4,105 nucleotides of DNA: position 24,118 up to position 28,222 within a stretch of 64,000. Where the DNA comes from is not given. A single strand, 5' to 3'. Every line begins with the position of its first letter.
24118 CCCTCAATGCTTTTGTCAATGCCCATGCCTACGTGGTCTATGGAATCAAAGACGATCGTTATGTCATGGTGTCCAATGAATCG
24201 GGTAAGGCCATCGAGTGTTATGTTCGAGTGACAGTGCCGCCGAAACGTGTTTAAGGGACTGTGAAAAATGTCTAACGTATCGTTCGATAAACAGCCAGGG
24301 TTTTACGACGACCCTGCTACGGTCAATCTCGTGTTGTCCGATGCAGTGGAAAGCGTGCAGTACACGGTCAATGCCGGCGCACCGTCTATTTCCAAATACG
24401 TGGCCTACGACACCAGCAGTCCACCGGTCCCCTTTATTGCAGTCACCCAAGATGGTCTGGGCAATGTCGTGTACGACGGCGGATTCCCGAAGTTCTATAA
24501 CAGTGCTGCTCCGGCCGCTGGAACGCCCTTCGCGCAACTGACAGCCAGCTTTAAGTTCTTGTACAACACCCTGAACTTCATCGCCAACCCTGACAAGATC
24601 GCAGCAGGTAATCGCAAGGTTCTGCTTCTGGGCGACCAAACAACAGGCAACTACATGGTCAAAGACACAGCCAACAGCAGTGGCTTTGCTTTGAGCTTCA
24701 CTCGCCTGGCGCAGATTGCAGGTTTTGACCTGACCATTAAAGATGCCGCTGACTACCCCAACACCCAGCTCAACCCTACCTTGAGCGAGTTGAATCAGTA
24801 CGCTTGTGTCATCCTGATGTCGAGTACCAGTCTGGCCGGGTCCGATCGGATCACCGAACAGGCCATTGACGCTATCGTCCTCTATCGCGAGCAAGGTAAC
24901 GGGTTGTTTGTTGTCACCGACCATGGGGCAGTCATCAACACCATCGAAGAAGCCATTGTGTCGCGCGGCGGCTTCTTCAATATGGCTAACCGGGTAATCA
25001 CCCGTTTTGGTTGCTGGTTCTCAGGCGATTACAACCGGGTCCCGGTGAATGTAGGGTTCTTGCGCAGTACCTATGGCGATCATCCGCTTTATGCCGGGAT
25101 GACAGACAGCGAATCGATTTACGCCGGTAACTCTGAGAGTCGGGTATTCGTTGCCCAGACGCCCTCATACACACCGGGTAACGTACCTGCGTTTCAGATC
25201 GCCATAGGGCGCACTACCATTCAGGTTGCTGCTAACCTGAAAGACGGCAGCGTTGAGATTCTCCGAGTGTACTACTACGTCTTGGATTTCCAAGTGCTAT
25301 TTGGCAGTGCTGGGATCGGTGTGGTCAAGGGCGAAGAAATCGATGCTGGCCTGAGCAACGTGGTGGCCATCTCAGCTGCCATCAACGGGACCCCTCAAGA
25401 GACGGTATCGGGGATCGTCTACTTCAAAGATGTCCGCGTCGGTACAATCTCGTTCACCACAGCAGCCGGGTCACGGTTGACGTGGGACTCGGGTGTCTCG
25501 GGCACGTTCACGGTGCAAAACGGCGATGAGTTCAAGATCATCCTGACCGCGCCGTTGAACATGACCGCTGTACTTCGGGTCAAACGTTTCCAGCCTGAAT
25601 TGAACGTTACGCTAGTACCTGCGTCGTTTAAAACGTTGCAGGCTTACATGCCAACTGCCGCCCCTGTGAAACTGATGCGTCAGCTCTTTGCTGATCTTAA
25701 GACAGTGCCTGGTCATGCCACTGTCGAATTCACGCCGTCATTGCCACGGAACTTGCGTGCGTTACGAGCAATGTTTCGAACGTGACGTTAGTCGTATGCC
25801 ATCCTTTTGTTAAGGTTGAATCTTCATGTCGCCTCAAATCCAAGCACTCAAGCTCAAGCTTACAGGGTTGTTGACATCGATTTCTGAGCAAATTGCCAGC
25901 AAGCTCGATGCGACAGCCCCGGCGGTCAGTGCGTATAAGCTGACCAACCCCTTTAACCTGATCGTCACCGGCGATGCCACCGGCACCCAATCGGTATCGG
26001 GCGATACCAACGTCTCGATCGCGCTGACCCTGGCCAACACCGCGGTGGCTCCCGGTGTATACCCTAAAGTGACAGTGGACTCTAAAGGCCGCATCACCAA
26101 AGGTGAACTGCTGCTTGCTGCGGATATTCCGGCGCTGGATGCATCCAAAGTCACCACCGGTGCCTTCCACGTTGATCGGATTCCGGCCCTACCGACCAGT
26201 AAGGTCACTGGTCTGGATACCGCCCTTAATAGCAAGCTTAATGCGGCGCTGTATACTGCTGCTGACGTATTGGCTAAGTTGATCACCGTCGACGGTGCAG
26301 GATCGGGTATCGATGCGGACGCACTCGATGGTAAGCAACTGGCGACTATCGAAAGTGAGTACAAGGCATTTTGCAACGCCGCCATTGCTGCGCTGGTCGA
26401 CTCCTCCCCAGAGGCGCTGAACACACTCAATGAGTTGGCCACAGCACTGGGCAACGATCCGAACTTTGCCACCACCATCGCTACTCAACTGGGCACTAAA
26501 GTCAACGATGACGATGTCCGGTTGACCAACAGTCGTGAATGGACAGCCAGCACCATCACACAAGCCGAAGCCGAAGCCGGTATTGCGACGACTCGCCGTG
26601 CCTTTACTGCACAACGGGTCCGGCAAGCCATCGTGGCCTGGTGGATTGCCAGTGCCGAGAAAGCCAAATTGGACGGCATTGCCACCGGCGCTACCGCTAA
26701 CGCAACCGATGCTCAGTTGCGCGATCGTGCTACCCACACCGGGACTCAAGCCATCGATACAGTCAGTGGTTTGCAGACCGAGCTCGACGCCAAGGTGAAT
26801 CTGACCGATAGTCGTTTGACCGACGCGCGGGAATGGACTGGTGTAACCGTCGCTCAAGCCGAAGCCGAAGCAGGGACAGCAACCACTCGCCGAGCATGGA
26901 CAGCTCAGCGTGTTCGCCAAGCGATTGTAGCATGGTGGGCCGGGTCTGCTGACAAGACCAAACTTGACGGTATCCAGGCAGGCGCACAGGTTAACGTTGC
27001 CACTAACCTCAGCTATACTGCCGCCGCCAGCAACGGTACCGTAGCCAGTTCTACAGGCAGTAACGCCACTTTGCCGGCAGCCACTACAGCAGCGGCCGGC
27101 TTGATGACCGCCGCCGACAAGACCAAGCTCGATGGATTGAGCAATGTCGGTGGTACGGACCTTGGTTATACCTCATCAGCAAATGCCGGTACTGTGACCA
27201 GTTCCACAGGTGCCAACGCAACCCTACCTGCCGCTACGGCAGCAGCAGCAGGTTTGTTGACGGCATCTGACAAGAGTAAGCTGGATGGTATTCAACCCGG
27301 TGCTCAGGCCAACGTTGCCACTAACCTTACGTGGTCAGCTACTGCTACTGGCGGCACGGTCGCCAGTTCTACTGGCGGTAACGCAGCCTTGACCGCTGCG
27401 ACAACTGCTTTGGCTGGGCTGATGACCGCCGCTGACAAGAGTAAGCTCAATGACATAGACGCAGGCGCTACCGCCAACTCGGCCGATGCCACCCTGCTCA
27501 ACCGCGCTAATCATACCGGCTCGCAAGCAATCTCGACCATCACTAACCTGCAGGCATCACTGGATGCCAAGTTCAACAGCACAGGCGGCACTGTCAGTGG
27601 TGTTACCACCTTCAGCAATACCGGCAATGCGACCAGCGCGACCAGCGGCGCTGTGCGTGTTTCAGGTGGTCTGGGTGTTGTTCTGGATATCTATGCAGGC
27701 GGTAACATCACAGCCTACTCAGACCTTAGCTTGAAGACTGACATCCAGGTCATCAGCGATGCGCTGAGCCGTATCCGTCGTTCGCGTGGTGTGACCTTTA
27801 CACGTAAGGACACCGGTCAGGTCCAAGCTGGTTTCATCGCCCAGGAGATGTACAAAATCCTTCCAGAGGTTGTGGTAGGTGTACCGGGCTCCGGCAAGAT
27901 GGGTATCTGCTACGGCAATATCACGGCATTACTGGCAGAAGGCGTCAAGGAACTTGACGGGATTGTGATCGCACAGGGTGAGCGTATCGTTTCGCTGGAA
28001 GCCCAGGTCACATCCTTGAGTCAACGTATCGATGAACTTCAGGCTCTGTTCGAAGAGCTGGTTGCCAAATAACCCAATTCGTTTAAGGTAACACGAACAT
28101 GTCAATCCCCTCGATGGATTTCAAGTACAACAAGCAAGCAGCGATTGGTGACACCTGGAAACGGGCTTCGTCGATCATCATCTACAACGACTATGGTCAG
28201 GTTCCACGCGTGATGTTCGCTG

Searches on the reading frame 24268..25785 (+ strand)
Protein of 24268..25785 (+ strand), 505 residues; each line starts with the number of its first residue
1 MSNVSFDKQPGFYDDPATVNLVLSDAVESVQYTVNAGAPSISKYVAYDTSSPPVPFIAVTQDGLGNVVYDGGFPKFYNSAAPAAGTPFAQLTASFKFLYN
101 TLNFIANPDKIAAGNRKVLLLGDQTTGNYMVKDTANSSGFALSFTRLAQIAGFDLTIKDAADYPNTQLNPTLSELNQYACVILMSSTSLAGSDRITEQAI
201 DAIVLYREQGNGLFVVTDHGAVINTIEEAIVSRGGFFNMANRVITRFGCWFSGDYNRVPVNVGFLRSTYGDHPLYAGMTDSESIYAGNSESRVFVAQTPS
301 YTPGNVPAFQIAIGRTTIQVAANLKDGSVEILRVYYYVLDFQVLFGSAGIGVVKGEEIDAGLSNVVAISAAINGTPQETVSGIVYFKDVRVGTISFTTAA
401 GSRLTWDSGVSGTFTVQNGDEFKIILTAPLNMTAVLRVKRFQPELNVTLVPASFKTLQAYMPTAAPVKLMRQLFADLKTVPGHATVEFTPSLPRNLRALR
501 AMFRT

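Call 10: search_protein_families(library=phrogs, proteins=[window:24268-25785:+], max_evalue=0.001)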
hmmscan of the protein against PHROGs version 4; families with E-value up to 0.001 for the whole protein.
window:24268-25785:+ (505 aa): 2 families
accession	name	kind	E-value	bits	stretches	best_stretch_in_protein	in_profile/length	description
phrog_11065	-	head and packaging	2.5e-128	430.3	1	1-461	1-483/631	virion structural protein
phrog_8401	-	other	7.1e-15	53.4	1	19-299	2672-2979/4158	beta-propeller repeat protein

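Call 27: search_dna_similar(query=window:24268-25785:+, collection=phages, mode=protein, max_rows=10, max_evalue=1e-10)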
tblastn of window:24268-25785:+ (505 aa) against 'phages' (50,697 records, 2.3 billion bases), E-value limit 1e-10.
Records with a match: 76; places in all: 76; records where one place covers at least 80% of the query: 66.
Best place of each record, by identity: <60% 76.
By first word of the organism name: Pseudomonas 70; Ralstonia 5; Salicola 1.
By host as written in the record: Pseudomonas aeruginosa 28; - 8; Pseudomonas aeruginosa PAO1 8; Pseudomonas fluorescens SBW25 4; Pseudomonas sp. 4; Ralstonia solanacearum 3; Ralstonia pseudosolanacearum 2; Pseudomonas syringae actinidae 2; and 14 more.
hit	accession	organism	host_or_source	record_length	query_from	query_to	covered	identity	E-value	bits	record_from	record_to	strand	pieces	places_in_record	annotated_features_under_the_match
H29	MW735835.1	Pseudomonas phage pPa_SNUABM_DT01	Pseudomonas aeruginosa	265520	1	504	100%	49.4%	2e-106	475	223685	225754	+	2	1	hypothetical protein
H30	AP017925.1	Ralstonia phage RP31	Ralstonia solanacearum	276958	10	477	93%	41.9%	2e-102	343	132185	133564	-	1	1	hypothetical protein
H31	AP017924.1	Ralstonia phage RP12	Ralstonia solanacearum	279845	10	477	93%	41.9%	2e-102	343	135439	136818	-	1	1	hypothetical protein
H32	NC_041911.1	Ralstonia phage RP12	Ralstonia solanacearum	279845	10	477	93%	41.9%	2e-102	343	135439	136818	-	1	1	virion structural protein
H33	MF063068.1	Pseudomonas phage Noxifer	Pseudomonas fluorescens SBW25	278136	11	478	93%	40.1%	1e-92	314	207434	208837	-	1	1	hypothetical protein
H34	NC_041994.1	Pseudomonas phage Noxifer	Pseudomonas fluorescens SBW25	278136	11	478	93%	40.1%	1e-92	314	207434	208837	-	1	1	virion structural protein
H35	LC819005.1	Ralstonia phage FLC1-1B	Ralstonia pseudosolanacearum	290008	1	457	90%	40.7%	3e-90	307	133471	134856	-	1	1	hypothetical protein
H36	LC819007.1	Ralstonia phage FLC4-3B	Ralstonia pseudosolanacearum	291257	1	442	88%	41.0%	6e-90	306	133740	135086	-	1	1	hypothetical protein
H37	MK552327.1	Pseudomonas phage Psa21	Pseudomonas syringae actinidae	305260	1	468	93%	38.6%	2e-91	311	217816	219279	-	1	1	hypothetical protein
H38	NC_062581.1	Pseudomonas phage Psa21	Pseudomonas syringae actinidae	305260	1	468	93%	38.6%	2e-91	311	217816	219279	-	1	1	virion structural protein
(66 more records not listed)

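Call 29: get_annotated_region(hit=H29, flank=16000)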
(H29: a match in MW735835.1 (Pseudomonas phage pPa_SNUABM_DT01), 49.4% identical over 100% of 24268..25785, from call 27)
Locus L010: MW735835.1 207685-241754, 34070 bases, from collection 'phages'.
description: Pseudomonas phage pPa_SNUABM_DT01, complete genome.
organism: Pseudomonas phage pPa_SNUABM_DT01 (NCBI taxid 2820398)
taxonomy: Viruses; Duplodnaviria; Heunggongvirae; Uroviricota; Caudoviricetes
host: Pseudomonas aeruginosa; source: sewage water; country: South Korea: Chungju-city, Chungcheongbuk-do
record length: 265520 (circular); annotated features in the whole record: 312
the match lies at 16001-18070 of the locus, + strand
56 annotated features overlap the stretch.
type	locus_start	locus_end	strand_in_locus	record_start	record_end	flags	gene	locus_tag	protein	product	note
CDS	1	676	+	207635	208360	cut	-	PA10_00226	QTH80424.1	hypothetical protein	-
CDS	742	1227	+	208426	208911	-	-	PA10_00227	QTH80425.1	hypothetical protein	-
CDS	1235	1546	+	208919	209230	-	-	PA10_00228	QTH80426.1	hypothetical protein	-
CDS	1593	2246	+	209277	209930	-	-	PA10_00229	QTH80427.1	hypothetical protein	-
CDS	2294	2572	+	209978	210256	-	-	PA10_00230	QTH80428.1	hypothetical protein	-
CDS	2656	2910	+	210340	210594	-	-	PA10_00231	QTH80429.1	hypothetical protein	-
CDS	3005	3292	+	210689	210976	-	-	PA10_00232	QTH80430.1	hypothetical protein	-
CDS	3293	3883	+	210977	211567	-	-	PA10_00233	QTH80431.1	hypothetical protein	-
CDS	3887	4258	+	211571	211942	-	-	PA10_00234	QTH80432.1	hypothetical protein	-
CDS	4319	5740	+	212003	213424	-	-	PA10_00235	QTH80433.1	putative thymidylate synthase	TYSY_BPT4 Thymidylate synthase OS=Enterobacteria phage T4 OX=10665 GN=TD PE=1 SV=1 (P00471); ...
CDS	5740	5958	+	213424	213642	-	-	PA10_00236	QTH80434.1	hypothetical protein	DUF1653 domain (PF07866.12) containing protein; Pfam-A_v33.1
CDS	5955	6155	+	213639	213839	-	-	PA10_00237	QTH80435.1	hypothetical protein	-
CDS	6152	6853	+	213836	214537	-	-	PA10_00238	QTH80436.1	hypothetical protein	-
CDS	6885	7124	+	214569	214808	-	-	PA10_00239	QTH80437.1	hypothetical protein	-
CDS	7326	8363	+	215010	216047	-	-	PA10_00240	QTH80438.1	hypothetical protein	NT_POLXc; Nucleotidyltransferase (NT) domain (cd00141) containing protein; NCBI_Conserved_Domains_v3.18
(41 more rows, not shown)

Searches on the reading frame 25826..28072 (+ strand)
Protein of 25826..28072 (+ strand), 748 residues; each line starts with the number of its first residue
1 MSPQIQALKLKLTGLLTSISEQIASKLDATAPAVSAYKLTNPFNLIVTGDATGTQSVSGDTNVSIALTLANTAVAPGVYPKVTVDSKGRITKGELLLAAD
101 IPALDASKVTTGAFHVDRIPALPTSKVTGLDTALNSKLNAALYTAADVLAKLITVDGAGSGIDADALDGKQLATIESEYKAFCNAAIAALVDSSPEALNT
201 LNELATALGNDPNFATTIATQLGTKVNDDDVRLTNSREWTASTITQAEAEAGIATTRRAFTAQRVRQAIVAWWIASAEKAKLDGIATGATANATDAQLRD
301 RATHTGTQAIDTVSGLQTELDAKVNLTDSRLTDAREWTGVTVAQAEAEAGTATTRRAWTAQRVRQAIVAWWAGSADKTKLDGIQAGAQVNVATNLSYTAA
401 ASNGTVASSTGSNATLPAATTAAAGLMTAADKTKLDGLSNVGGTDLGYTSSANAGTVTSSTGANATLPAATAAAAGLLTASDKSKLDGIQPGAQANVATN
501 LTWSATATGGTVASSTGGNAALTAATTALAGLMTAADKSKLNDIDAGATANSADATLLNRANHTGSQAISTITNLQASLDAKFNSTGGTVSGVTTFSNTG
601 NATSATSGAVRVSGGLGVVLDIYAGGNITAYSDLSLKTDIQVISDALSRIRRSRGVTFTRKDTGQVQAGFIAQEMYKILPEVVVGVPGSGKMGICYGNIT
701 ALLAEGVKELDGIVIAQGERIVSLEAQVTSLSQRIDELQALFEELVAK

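Call 10: search_protein_families(library=phrogs, proteins=[window:25826-28072:+], max_evalue=0.001)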
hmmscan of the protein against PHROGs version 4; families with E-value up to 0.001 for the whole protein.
window:25826-28072:+ (748 aa): 39 families (the best 25 are shown)
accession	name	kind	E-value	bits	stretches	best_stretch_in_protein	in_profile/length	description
phrog_7389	-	tail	3.7e-33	116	2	28-113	336-421/732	tail fiber protein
phrog_38759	-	unknown function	3.3e-28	99.6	1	25-257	51-274/920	-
phrog_5181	-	unknown function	1.4e-23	84.1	1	25-141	359-470/763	-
phrog_5668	-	tail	2.7e-21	76.1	1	176-728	1023-1565/1567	tail fiber protein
phrog_21722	-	tail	4.3e-21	76.1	1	556-711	417-558/576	long tail fiber protein distal subunit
phrog_11011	-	tail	4.1e-20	72.3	1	622-726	1171-1282/1291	long tail fiber protein distal subunit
phrog_25788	-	tail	1.1e-19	71.6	1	623-714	504-596/603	tail fiber protein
phrog_18186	-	tail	7.8e-18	65.4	1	508-711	353-564/582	baseplate wedge subunit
phrog_1197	-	tail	1e-17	65.5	1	125-325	129-309/715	tail protein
phrog_5481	-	tail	4.4e-17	62.9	1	581-746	860-1038/1043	tail fiber protein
phrog_2631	-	tail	4.9e-17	62.8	1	180-230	374-424/644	tail fiber protein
phrog_7032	-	tail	8.9e-17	61.4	1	180-251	279-354/866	tail fiber protein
phrog_32311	-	unknown function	1.2e-16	61.7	1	169-248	271-350/577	-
phrog_8215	-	tail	2.1e-14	53.8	1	153-711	573-986/1000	baseplate wedge initiator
phrog_14572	-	tail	5.1e-14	53.2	1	628-732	361-481/484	tail fiber protein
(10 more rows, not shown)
